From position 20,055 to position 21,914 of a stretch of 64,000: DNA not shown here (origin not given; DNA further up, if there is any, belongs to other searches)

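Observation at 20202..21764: O-antigen-ligase-like (Wzy_C) membrane protein inside the exosortase locus: Wzy polymerase or O-oligosaccharyltransferase?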

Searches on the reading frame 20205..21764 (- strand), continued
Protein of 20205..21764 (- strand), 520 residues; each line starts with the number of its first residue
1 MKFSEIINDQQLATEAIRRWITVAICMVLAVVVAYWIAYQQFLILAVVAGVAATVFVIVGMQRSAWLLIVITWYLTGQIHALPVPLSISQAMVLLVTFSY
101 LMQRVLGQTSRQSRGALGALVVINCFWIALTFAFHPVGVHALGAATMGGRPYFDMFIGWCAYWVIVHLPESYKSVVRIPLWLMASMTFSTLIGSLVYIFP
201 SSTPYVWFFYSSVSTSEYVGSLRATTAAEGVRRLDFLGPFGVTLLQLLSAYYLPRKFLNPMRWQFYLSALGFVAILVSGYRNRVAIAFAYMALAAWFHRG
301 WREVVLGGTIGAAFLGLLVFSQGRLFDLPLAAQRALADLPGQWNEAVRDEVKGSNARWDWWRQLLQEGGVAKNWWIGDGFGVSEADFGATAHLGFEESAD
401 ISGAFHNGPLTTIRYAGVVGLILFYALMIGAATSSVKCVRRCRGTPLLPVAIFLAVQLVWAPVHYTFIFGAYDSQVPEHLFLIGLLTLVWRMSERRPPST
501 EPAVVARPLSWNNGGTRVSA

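Call 29: find_encoding_contigs(protein=P0023, flank=10000, max_places=2)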
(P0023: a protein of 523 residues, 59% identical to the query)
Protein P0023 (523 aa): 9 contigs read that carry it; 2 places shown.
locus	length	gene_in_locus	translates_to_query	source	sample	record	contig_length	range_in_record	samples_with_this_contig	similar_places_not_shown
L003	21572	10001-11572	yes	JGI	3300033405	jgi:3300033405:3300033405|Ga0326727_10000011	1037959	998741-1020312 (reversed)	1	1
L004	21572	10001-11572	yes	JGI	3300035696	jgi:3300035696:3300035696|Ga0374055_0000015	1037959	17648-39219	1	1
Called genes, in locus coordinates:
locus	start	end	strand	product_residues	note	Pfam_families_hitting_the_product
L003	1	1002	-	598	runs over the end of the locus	PF00496:SBP_bac_5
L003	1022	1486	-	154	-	-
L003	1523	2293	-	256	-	PF00121:TIM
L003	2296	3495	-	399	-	PF00162:PGK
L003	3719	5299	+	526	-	-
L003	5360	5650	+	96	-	PF13701:DDE_Tnp_1_4 (weak)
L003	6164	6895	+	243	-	PF13641:Glyco_tranf_2_3 (weak), PF00535:Glycos_transf_2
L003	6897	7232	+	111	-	PF10066:DUF2304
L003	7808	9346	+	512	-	-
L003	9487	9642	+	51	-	-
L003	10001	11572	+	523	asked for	PF04932:Wzy_C (weak)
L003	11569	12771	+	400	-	PF13439:Glyco_transf_4 (weak), PF13579:Glyco_trans_4_4, PF20706:GT4-conflict (weak), PF00534:Glycos_transf_1, PF13692:Glyco_trans_1_4, PF13524:Glyco_trans_1_2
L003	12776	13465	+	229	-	PF00132:Hexapep, PF14602:Hexapep_2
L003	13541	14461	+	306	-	PF13578:Methyltransf_24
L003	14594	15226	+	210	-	PF13383:Methyltransf_22 (faint), PF05050:Methyltransf_21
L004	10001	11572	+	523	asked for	PF04932:Wzy_C (weak)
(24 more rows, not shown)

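Call 31: find_encoding_contigs(protein=P0003, flank=10000, max_places=1)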
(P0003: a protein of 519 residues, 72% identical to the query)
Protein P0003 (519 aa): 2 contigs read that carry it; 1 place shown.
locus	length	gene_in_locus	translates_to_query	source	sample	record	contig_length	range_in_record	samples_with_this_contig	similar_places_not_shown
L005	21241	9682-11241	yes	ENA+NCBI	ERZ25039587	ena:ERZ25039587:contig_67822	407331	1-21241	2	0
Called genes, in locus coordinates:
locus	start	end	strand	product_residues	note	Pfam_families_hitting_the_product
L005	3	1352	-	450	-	?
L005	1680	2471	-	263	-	PF00535:Glycos_transf_2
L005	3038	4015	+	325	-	PF01073:3Beta_HSD, PF01370:Epimerase, PF05368:NmrA (weak), PF07993:NAD_binding_4 (faint), PF13460:NAD_binding_10, PF16363:GDP_Man_Dehyd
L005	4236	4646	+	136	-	PF00535:Glycos_transf_2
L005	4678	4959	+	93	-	-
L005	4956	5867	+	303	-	PF13489:Methyltransf_23, PF07021:MetW (weak), PF13847:Methyltransf_31, PF08241:Methyltransf_11, PF08242:Methyltransf_12, PF13649:Methyltransf_25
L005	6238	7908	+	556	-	PF00795:CN_hydrolase, PF02540:NAD_synthase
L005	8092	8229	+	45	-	-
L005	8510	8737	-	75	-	-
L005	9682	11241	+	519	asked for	PF04932:Wzy_C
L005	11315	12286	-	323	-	PF13439:Glyco_transf_4 (weak), PF13579:Glyco_trans_4_4 (weak), PF00534:Glycos_transf_1 (weak), PF13692:Glyco_trans_1_4, PF20706:GT4-conflict (weak)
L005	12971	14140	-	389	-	PF13439:Glyco_transf_4, PF00534:Glycos_transf_1, PF13692:Glyco_trans_1_4 (weak)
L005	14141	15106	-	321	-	PF13489:Methyltransf_23, PF08241:Methyltransf_11, PF08242:Methyltransf_12 (weak), PF13649:Methyltransf_25 (weak), PF13847:Methyltransf_31 (weak)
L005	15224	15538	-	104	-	-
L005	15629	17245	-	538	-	PF01943:Polysacc_synt, PF13440:Polysacc_synt_3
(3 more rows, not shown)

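Call 32: find_encoding_contigs(protein=P0053, flank=10000, max_places=1)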
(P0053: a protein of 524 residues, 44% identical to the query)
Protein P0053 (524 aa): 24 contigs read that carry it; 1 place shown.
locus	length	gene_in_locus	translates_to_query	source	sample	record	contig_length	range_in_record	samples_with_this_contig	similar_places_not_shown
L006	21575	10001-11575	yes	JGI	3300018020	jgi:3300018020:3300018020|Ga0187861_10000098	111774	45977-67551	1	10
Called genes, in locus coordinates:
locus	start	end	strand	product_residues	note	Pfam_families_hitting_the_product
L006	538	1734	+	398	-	-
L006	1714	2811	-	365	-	PF20706:GT4-conflict (weak), PF00534:Glycos_transf_1, PF13692:Glyco_trans_1_4, PF13524:Glyco_trans_1_2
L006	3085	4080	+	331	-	PF05368:NmrA (weak), PF01073:3Beta_HSD, PF01370:Epimerase, PF07993:NAD_binding_4 (faint), PF13460:NAD_binding_10 (weak), PF16363:GDP_Man_Dehyd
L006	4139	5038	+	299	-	PF00535:Glycos_transf_2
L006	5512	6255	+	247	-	PF04577:Glyco_transf_61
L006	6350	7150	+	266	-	PF05050:Methyltransf_21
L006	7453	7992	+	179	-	-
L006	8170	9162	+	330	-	PF01073:3Beta_HSD, PF01370:Epimerase, PF02719:Polysacc_synt_2, PF04321:RmlD_sub_bind, PF07993:NAD_binding_4 (faint), PF13460:NAD_binding_10, PF16363:GDP_Man_Dehyd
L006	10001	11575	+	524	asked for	-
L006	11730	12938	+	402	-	PF13439:Glyco_transf_4, PF13579:Glyco_trans_4_4, PF20706:GT4-conflict (weak), PF00534:Glycos_transf_1, PF13692:Glyco_trans_1_4, PF13524:Glyco_trans_1_2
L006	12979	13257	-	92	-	-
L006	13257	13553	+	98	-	PF05050:Methyltransf_21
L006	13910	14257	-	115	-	-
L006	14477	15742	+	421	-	PF01943:Polysacc_synt, PF13440:Polysacc_synt_3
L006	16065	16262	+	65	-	-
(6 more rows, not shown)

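Call 34: find_encoding_contigs(protein=P0005, flank=10000, max_places=1)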
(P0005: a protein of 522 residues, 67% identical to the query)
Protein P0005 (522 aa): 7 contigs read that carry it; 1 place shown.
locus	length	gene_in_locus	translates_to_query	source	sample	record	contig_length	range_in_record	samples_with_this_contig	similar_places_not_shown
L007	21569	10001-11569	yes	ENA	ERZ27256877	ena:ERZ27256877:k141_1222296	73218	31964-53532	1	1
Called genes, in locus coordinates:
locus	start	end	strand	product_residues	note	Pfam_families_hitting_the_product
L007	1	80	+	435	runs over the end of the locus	PF01075:Glyco_transf_9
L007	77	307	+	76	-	PF13701:DDE_Tnp_1_4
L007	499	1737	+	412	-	PF13439:Glyco_transf_4, PF13579:Glyco_trans_4_4 (weak), PF00534:Glycos_transf_1, PF13692:Glyco_trans_1_4, PF13524:Glyco_trans_1_2 (weak)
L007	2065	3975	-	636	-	PF00801:PKD, PF18911:PKD_4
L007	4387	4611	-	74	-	-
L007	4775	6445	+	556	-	PF00795:CN_hydrolase, PF02540:NAD_synthase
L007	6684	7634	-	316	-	PF00535:Glycos_transf_2, PF26629:GT2_TM_C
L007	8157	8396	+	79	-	-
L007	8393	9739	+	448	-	PF13231:PMT_2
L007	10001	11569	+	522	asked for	PF04932:Wzy_C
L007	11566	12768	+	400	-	PF13439:Glyco_transf_4, PF13579:Glyco_trans_4_4 (weak), PF20706:GT4-conflict, PF00534:Glycos_transf_1, PF13692:Glyco_trans_1_4, PF13524:Glyco_trans_1_2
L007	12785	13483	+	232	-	PF00132:Hexapep, PF14602:Hexapep_2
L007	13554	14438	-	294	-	PF05050:Methyltransf_21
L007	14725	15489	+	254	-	PF05050:Methyltransf_21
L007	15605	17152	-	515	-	PF13440:Polysacc_synt_3 (weak)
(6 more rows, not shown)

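Call 35: find_encoding_contigs(protein=P0024, flank=10000, max_places=1)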
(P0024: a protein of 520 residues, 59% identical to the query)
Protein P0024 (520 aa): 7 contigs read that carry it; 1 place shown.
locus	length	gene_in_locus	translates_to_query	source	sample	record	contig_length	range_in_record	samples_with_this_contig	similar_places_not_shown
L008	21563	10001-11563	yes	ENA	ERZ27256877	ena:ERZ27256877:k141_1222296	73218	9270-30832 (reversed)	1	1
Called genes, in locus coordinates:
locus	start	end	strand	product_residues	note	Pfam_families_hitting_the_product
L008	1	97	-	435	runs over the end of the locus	PF01075:Glyco_transf_9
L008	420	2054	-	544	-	-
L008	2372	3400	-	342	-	-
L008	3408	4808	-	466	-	PF03062:MBOAT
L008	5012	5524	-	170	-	PF13701:DDE_Tnp_1_4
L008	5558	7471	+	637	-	PF00535:Glycos_transf_2, PF13641:Glyco_tranf_2_3, PF00534:Glycos_transf_1, PF13692:Glyco_trans_1_4, PF13524:Glyco_trans_1_2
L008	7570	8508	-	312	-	-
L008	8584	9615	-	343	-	PF04321:RmlD_sub_bind, PF05368:NmrA, PF01073:3Beta_HSD, PF01370:Epimerase, PF02719:Polysacc_synt_2, PF07993:NAD_binding_4 (faint), PF13460:NAD_binding_10, PF16363:GDP_Man_Dehyd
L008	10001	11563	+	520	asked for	PF04932:Wzy_C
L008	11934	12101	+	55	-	PF01370:Epimerase (weak), PF16363:GDP_Man_Dehyd (weak)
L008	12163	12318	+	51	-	-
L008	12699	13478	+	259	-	PF03808:Glyco_tran_WecG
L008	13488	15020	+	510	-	PF13727:CoA_binding_3, PF02397:Bac_transf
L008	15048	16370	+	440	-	PF27533:CapK_C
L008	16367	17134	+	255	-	PF02811:PHP, PF13263:PHP_C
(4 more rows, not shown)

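Call 49: search_protein_representatives(alignment_id=A1)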
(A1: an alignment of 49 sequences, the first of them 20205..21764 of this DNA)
Query: 49 sequences, 520 profile positions. Proteins with E-value up to 0.001 (for the whole library): 1604; up to 1e-10: 1274; up to 1e-30: 525. The best 150 are listed.
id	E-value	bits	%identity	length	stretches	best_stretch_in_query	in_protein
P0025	5.1e-225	764.2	-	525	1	1-518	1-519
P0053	8.0e-204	694.2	-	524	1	6-516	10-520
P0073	2.7e-179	613.3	-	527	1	5-504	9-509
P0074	3.5e-177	606.3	-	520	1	1-508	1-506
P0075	4.9e-177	605.9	-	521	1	12-503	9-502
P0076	2.6e-176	603.4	-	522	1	1-512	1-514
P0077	9.6e-174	595.0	-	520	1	18-507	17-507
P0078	3.5e-173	593.1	-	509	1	7-504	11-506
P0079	5.4e-173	592.5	-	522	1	6-510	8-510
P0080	6.3e-172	589.0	-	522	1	12-502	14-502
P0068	4.8e-170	582.8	-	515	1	11-500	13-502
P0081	7.7e-169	578.8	-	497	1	22-508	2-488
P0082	1.2e-168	578.2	-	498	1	16-499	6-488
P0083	1.2e-161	555.0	-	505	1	16-501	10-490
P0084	1.1e-159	548.6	-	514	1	17-502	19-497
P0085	1.9e-158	544.5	-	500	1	10-505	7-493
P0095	1.1e-141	489.3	-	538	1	11-510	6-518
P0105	6.1e-133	460.3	-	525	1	13-504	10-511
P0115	1.1e-128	446.3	-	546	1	13-512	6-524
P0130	4.6e-124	431.1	-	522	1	13-506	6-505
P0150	6.0e-119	414.2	-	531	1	14-498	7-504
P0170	3.7e-115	401.7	-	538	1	19-503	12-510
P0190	4.9e-108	378.2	-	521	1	13-502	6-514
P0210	1.3e-101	357.0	-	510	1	16-511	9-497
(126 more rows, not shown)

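Call 53: search_solved_structures(query=A2, max_evalue=10, show_alignments=3)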
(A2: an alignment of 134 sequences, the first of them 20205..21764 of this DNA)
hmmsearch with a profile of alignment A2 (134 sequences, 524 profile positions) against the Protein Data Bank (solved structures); distinct sequences matched with E-value up to 10: 0.

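Call 56: search_protein_families(library=ncbifam, alignment_id=A3, max_evalue=0.1)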
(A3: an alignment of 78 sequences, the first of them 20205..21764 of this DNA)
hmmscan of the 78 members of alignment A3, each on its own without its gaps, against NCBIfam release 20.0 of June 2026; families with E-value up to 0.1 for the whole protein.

A. member 1, window:20205-21764:- (520 aa): 0 families

B. families by the number of members that match (of 78 scanned): 8 families
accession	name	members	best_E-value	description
TIGR04370.1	glyco_rpt_poly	3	4.2e-05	oligosaccharide repeat unit polymerase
NF009242.0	PRK12599.1-1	1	0.0029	putative monovalent cation/H+ antiporter subunit F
NF005169.0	PRK06638.2-4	1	0.0072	NADH-quinone oxidoreductase subunit J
NF045538.1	AciT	1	0.011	AciT family ciprofloxacin tolerance protein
TIGR01332.1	cyt_b559_alpha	1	0.017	cytochrome b559 subunit alpha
TIGR03732.1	lanti_perm_MutE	1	0.028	lantibiotic immunity ABC transporter MutE/EpiE family permease subunit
NF009300.0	PRK12657.1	1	0.089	putative monovalent cation/H+ antiporter subunit F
NF040821.1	dipep_PepQ_Arch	1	0.098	Xaa-Pro dipeptidase PepQ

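Call 57: search_protein_families(library=pfam, alignment_id=A3, max_evalue=0.1)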
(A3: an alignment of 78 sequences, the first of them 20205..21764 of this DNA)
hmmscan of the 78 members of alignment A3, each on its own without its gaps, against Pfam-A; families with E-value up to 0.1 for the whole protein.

A. member 1, window:20205-21764:- (520 aa): 1 family
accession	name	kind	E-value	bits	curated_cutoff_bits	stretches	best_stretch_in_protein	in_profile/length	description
PF10414.14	CysG_dimeriser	-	0.098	12.9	23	0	335-371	4-39/58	Sirohaem synthase dimerisation region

B. families by the number of members that match (of 78 scanned): 9 families
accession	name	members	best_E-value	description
PF04932.20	Wzy_C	34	1.3e-11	O-Antigen ligase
PF01901.21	O_anti_polymase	1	0.0023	Putative O-antigen polymerase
PF19356.4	DUF5933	1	0.013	Domain of unknown function (DUF5933)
PF19069.5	DUF5765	1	0.016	Family of unknown function (DUF5765)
PF11188.13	DUF2975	1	0.057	Protein of unknown function (DUF2975)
PF11021.13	DUF2613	1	0.086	Protein of unknown function (DUF2613)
PF11857.13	DUF3377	1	0.095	Domain of unknown function (DUF3377)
PF10414.14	CysG_dimeriser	1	0.098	Sirohaem synthase dimerisation region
PF19336.4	DUF5921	1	0.098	Domain of unknown function (DUF5921)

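Call 59: find_related_loci(query=A1, collection=genome_contigs, flank=10000)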
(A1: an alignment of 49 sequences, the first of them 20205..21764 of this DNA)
Query A1 (520 aa) in genome_contigs; peptide patterns used: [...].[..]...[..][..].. (x = any residue, [..] = any of these).
74 stretches matched a pattern; 36 encode a relative of the query (tblastn E <= 1e-3); 36 distinct loci.
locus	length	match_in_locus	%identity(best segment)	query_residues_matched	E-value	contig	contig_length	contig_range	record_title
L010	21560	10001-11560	80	1-520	0e+0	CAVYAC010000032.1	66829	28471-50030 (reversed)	MAG: uncultured Verrucomicrobiae bacterium isolate MFD01223.bin.2.30 genome assembly, contig: contig_111263, whole genom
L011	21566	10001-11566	69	1-520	0e+0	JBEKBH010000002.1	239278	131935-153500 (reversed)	MAG: Verrucomicrobiia bacterium isolate SPRUCE 131 SPRUCE_131_2, whole genome shotgun sequence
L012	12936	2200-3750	64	1-518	0e+0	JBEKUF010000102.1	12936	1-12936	MAG: Verrucomicrobiia bacterium isolate SPRUCE 575 SPRUCE_575_102, whole genome shotgun sequence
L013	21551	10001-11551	62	1-516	0e+0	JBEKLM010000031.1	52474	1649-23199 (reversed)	MAG: Verrucomicrobiia bacterium isolate SPRUCE 370 SPRUCE_370_31, whole genome shotgun sequence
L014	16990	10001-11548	63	1-514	0e+0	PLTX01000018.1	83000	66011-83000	MAG: Verrucomicrobia bacterium isolate bog_1451 73.20120700_S1D.122_contig_98992, whole genome shotgun sequence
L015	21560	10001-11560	61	1-518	0e+0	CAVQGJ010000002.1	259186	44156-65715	MAG: uncultured Verrucomicrobiae bacterium isolate MFD05512.bin.2.136 genome assembly, contig: contig_15792, whole genom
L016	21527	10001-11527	55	1-507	2e-168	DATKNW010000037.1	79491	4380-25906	MAG TPA_asm: Verrucomicrobiia bacterium isolate SMAG_U14747 k141_1671561, whole genome shotgun sequence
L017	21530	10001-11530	42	1-507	8e-126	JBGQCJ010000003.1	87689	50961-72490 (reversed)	MAG: Verrucomicrobiia bacterium isolate OBJ2_061818_110_42 k141_3000092_length_87689_cov_13.0010, whole genome shotgun s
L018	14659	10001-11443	44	35-510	5e-124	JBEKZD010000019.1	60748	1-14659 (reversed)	MAG: Verrucomicrobiia bacterium isolate SPRUCE 690 SPRUCE_690_19, whole genome shotgun sequence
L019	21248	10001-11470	40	5-495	2e-113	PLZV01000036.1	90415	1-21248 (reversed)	MAG: Verrucomicrobia bacterium isolate palsa_1439 73.20120700_P3D.107_contig_61278, whole genome shotgun sequence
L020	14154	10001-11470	38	5-495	2e-112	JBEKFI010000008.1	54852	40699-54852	MAG: Verrucomicrobiia bacterium isolate SPRUCE 226 SPRUCE_226_8, whole genome shotgun sequence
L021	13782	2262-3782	39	7-517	1e-109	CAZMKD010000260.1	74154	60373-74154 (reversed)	MAG TPA_asm: uncultured Verrucomicrobiota bacterium isolate binchicken_co165_124 genome assembly, contig: k141_1990818,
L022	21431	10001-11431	38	17-497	4e-96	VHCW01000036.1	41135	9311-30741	MAG: Verrucomicrobia bacterium isolate M_DeepCast_400m_m2_235 M_DeepCast_400m_m2_235_Ga0194112_10001020, whole genome sh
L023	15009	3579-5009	34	17-497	7e-93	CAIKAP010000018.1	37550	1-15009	MAG: uncultured Verrucomicrobia bacterium isolate AM-2014_bin-2847 genome assembly, contig: bin-2847:018/242, whole geno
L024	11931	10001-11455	34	17-503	3e-90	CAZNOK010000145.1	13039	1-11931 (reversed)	MAG TPA_asm: uncultured Verrucomicrobiota bacterium isolate SRP098346_co1_451 genome assembly, contig: NODE_5630_length_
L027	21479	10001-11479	33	24-500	3e-78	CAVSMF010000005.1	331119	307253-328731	MAG: uncultured Verrucomicrobiae bacterium isolate MFD04944.bin.1.307 genome assembly, contig: contig_24289, whole genom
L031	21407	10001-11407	33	45-508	2e-67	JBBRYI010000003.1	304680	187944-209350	MAG: Chthoniobacterales bacterium isolate La5_metabat2.048 La5_metabat2.048_K_562490_L_304680_cov_33.0000, whole genome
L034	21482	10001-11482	31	21-510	2e-61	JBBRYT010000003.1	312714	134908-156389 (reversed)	MAG: Chthoniobacterales bacterium isolate La5_metabat2.155 La5_metabat2.155_K_3337682_L_312714_cov_15.0140, whole genome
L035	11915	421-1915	30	19-508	1e-50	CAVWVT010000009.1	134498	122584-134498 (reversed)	MAG: uncultured Verrucomicrobiae bacterium isolate MFD00822.bin.2.108 genome assembly, contig: contig_40209, whole genom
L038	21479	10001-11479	31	24-517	6e-67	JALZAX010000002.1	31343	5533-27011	MAG: Verrucomicrobiota bacterium isolate KAP bin102 SD1490_NODE_244_length_31343_cov_1.850141, whole genome shotgun sequ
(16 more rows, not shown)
